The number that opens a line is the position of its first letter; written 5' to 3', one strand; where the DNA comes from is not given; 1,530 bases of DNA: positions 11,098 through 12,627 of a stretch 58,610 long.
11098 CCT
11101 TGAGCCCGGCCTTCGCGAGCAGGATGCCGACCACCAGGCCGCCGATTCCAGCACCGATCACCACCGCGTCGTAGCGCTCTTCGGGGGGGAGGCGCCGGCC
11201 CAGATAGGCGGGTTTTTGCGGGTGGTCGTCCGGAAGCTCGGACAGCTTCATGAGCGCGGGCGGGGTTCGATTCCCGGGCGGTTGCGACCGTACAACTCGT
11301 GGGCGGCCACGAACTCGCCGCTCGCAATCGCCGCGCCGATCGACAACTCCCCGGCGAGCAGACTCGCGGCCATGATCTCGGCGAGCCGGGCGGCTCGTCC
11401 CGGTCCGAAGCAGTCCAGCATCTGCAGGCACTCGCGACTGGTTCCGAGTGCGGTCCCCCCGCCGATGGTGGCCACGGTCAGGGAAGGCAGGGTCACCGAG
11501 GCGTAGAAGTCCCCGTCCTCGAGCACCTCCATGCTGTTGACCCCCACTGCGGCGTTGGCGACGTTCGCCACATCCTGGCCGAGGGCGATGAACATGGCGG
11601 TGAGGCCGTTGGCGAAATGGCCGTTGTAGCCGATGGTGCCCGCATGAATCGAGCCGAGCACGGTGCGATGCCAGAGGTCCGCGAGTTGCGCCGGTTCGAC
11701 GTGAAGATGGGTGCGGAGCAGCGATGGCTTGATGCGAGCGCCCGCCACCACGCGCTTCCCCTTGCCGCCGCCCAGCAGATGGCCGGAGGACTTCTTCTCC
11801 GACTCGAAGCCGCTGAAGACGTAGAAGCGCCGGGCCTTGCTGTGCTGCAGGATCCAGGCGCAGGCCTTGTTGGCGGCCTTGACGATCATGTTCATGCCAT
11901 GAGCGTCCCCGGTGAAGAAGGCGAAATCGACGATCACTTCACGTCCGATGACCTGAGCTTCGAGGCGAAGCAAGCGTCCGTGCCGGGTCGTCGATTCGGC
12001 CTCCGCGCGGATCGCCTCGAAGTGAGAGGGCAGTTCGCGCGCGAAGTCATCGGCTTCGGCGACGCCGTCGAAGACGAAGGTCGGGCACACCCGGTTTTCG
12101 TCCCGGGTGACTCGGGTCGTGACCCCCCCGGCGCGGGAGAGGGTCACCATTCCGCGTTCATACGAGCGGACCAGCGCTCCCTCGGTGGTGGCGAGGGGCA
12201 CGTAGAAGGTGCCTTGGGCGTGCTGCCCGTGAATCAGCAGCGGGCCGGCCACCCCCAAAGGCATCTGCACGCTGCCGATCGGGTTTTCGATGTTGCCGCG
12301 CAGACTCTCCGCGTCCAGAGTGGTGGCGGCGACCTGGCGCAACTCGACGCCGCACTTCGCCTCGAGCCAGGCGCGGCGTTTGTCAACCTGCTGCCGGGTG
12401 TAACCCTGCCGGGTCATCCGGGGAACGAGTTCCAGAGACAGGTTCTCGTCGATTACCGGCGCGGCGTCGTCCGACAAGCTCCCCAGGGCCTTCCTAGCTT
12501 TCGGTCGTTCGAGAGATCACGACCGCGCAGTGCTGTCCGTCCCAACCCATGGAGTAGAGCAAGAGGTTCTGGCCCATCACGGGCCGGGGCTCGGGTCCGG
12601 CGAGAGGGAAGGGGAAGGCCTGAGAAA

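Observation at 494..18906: Atypical type II PKS-like (KS/CLF) lipid cluster with halogenase, carotenoid-type oxygenase, CrtI-type flavoenzyme and an HMG-CoA-reductase homologue, but no KR/DH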

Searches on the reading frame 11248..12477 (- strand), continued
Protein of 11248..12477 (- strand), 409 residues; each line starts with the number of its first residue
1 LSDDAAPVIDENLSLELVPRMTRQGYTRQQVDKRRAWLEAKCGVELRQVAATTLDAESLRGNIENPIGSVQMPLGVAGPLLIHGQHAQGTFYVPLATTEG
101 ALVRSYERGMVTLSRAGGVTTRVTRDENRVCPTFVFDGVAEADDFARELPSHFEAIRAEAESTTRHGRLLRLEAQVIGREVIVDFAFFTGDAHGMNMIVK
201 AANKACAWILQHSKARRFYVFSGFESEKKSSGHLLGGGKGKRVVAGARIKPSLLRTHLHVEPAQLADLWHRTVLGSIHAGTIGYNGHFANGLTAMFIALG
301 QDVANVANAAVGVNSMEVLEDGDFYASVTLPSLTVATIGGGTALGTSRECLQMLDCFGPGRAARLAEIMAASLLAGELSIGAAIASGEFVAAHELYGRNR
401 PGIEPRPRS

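Call 19: find_related_loci(query=A1, collection=genome_contigs, flank=10000)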
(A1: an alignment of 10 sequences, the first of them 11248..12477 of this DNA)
Query A1 (409 aa) in genome_contigs; peptide patterns used: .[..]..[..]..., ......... (x = any residue, [..] = any of these).
599 stretches matched a pattern (row limit reached: there are more); 584 encode a relative of the query (tblastn E <= 1e-3); the best 80 are kept; 80 distinct loci.
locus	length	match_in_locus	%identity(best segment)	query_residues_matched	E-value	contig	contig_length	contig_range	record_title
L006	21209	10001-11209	81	1-405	0e+0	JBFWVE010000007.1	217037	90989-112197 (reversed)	MAG: Vicinamibacteria bacterium isolate CA_2019_TPBF_87 NODE_577_length_217037_cov_17.276354_TPBF, whole genome shotgun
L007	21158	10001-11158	68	16-401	1e-177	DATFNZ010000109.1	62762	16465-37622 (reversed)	MAG TPA_asm: Thermoanaerobaculia bacterium isolate SMAG_U9264 k141_817986, whole genome shotgun sequence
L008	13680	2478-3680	65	1-401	3e-176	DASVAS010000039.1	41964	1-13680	MAG TPA_asm: Thermoanaerobaculia bacterium isolate SMAG_U1959 k141_78519, whole genome shotgun sequence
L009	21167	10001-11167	66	15-403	5e-175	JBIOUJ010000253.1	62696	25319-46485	MAG: Pyrinomonadaceae bacterium isolate MAG137 k127_3975683, whole genome shotgun sequence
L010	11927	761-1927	69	16-404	9e-175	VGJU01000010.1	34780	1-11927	MAG: Candidatus Zixiibacteriota bacterium isolate K_Offshore_80m_m2_058 K_Offshore_80m_m2_058_Ga0194132_10002442, whole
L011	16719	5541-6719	66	9-401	2e-172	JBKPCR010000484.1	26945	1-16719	MAG: bacterium isolate GB_EKS_MAG_00046 GB_EKS_000000223200, whole genome shotgun sequence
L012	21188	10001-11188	66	9-404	1e-172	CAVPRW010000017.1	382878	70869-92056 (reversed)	MAG: uncultured Nitrospinota bacterium isolate MFD10007.bin.2.94 genome assembly, contig: contig_26126, whole genome sho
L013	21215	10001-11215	67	1-406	5e-172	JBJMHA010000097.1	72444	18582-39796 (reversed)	MAG: Thermoanaerobaculia bacterium isolate H1_16_all_fractions_metab_conc_6_69_19 k255_5211890, whole genome shotgun seq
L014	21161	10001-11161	68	15-401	1e-171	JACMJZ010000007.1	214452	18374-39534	MAG: Pyrinomonadaceae bacterium isolate ES-bin-189 ES-bin-189-contig-k141_1939239, whole genome shotgun sequence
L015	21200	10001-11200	67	1-401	2e-170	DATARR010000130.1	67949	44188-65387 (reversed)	MAG TPA_asm: Thermoanaerobaculia bacterium isolate SMAG_U5499 k141_4668599, whole genome shotgun sequence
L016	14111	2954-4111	64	16-401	3e-170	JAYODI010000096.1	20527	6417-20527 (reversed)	MAG: Candidatus Latescibacterota bacterium isolate 139553_S155_metabat_bins_2.tsv.104 NODE_3300_length_20527_cov_10.0628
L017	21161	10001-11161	66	15-401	1e-169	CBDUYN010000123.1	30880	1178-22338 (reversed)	MAG TPA_asm: uncultured bacterium isolate SRR22302374_binner12_Refined_89 genome assembly, contig: ERZ26661914.660, whol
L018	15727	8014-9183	64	15-404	1e-169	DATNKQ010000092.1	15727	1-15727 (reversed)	MAG TPA_asm: Thermoanaerobaculia bacterium isolate SMAG_U11429 k141_438198, whole genome shotgun sequence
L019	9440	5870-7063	63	6-405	3e-169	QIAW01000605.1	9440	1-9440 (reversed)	MAG: Acidobacteria bacterium isolate gp1 AA119 14_0903_13_30cm_scaffold_9242571_curated, whole genome shotgun sequence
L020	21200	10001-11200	67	1-400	1e-168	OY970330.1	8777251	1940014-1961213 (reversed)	MAG: Thermoanaerobaculaceae bacterium isolate MFD05537.bin.c.1 genome assembly, chromosome: 1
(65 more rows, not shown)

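Call 33: find_encoding_contigs(protein=P0101, flank=10000, max_places=1)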
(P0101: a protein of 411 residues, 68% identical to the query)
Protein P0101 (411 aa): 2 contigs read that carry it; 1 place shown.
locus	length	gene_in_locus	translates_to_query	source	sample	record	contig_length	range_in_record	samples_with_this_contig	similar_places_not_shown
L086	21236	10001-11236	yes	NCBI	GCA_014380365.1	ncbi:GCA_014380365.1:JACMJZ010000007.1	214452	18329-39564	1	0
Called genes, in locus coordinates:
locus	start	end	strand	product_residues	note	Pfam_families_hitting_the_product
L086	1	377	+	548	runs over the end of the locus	-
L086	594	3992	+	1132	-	PF13620:CarboxypepD_reg, PF13715:CarbopepD_reg_2, PF25183:OMP_b-brl_4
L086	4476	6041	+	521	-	PF07730:HisKA_3, PF13581:HATPase_c_2 (weak), PF02518:HATPase_c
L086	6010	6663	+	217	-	PF00072:Response_reg, PF00196:GerE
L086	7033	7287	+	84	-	PF00550:PP-binding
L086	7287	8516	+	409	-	PF00109:ketoacyl-synt, PF02801:Ketoacyl-synt_C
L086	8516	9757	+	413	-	PF00109:ketoacyl-synt, PF02801:Ketoacyl-synt_C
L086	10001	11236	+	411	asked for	PF00368:HMG-CoA_red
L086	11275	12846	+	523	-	PF01946:Thi4 (faint), PF00890:FAD_binding_2 (weak), PF01266:DAO, PF01593:Amino_oxidase, PF12831:FAD_oxidored (weak), PF13450:NAD_binding_8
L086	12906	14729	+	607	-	PF13517:FG-GAP_3, PF01839:FG-GAP (weak), PF13517:FG-GAP_3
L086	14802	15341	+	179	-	PF13517:FG-GAP_3 (weak), PF01839:FG-GAP (faint), PF07593:UnbV_ASPIC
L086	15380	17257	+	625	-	PF01839:FG-GAP (faint), PF13517:FG-GAP_3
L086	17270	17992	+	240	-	PF13517:FG-GAP_3 (weak), PF07593:UnbV_ASPIC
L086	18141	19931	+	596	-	PF01553:Acyltransferase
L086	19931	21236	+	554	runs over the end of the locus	PF03109:ABC1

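Call 34: find_encoding_contigs(protein=P0071, flank=10000, max_places=1)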
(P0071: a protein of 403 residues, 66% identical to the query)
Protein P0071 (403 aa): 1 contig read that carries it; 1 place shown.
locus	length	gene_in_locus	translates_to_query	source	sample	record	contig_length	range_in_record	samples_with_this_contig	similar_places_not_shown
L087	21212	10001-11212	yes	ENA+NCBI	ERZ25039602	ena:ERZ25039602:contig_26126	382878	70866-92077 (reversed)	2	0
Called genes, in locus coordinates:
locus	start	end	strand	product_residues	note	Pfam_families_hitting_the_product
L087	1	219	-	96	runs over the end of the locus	PF01844:HNH, PF14279:HNH_5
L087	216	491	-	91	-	-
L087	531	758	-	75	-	-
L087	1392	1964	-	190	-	PF01625:PMSR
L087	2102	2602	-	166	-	-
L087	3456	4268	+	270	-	PF00389:2-Hacid_dh, PF02826:2-Hacid_dh_C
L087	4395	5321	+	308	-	PF00389:2-Hacid_dh, PF02826:2-Hacid_dh_C, PF03446:NAD_binding_2 (weak)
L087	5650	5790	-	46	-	-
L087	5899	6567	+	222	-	PF00072:Response_reg, PF00196:GerE, PF08281:Sigma70_r4_2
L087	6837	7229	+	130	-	-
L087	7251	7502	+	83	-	PF00550:PP-binding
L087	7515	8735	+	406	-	PF00109:ketoacyl-synt, PF00108:Thiolase_N (weak), PF02801:Ketoacyl-synt_C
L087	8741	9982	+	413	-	PF00109:ketoacyl-synt, PF13723:Ketoacyl-synt_2 (faint), PF02801:Ketoacyl-synt_C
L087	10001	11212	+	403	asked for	PF00368:HMG-CoA_red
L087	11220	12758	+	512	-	PF01946:Thi4 (weak), PF03486:HI0933_like (faint), PF07992:Pyr_redox_2 (faint), PF00890:FAD_binding_2 (weak), PF01266:DAO, PF01593:Amino_oxidase, PF12831:FAD_oxidored (weak), PF13450:NAD_binding_8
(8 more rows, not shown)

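Call 50: search_protein_representatives(protein=window:11248-12477:-)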
Query: 409 residues. Proteins with E-value up to 0.001 (for the whole library): 3474; up to 1e-10: 2166; up to 1e-30: 824. The best 150 are listed.
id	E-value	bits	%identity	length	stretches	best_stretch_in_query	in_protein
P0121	2.7e-145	500.8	59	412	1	14-401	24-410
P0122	1.9e-112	392.7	49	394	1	15-401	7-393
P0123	6.3e-110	384.4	48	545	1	22-401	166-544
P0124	2.4e-109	382.5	48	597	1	16-399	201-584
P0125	1.8e-108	379.6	46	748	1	14-406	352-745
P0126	7.8e-107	374.2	48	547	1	30-401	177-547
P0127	4.2e-106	371.8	47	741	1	14-399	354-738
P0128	2.2e-105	369.5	46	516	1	12-394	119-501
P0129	5.6e-104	364.8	43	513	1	16-402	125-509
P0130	2.2e-103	362.9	44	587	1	16-398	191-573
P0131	1.4e-100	353.6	48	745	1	33-393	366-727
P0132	1.7e-99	350.1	52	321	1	16-317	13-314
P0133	4.2e-99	348.8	43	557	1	12-401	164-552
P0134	4.8e-98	345.3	57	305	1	108-408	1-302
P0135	1.3e-97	343.9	59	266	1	22-284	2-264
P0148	9.7e-92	324.5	42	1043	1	17-402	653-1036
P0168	3.3e-81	289.8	42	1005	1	27-401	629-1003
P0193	9.4e-75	268.6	38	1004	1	22-399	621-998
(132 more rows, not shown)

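Call 96: find_encoding_contigs(protein=P0001, flank=3000, max_places=3)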
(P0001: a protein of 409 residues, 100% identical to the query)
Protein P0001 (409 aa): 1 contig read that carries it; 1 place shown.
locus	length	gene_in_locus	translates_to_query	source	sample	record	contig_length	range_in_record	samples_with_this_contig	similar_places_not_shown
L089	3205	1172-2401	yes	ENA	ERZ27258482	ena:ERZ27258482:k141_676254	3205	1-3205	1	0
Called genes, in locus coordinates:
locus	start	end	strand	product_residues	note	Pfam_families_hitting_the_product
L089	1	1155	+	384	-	?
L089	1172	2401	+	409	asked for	PF00368:HMG-CoA_red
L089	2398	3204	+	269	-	?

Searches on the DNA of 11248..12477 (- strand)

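Call 63: search_rna_families(source=L086, start=12800, end=18100, threshold=evalue, max_evalue=1, show_alignments=2)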
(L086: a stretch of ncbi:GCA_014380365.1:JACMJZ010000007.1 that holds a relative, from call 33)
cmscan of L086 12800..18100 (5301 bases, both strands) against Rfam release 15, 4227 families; matches with E-value up to 1: 1.
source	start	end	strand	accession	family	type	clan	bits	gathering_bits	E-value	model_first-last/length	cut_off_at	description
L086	15708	15819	+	RF02505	Atu_L6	Gene; sRNA;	-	18.3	100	0.97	1-124/124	no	Rhizobiales sRNA Atu_L6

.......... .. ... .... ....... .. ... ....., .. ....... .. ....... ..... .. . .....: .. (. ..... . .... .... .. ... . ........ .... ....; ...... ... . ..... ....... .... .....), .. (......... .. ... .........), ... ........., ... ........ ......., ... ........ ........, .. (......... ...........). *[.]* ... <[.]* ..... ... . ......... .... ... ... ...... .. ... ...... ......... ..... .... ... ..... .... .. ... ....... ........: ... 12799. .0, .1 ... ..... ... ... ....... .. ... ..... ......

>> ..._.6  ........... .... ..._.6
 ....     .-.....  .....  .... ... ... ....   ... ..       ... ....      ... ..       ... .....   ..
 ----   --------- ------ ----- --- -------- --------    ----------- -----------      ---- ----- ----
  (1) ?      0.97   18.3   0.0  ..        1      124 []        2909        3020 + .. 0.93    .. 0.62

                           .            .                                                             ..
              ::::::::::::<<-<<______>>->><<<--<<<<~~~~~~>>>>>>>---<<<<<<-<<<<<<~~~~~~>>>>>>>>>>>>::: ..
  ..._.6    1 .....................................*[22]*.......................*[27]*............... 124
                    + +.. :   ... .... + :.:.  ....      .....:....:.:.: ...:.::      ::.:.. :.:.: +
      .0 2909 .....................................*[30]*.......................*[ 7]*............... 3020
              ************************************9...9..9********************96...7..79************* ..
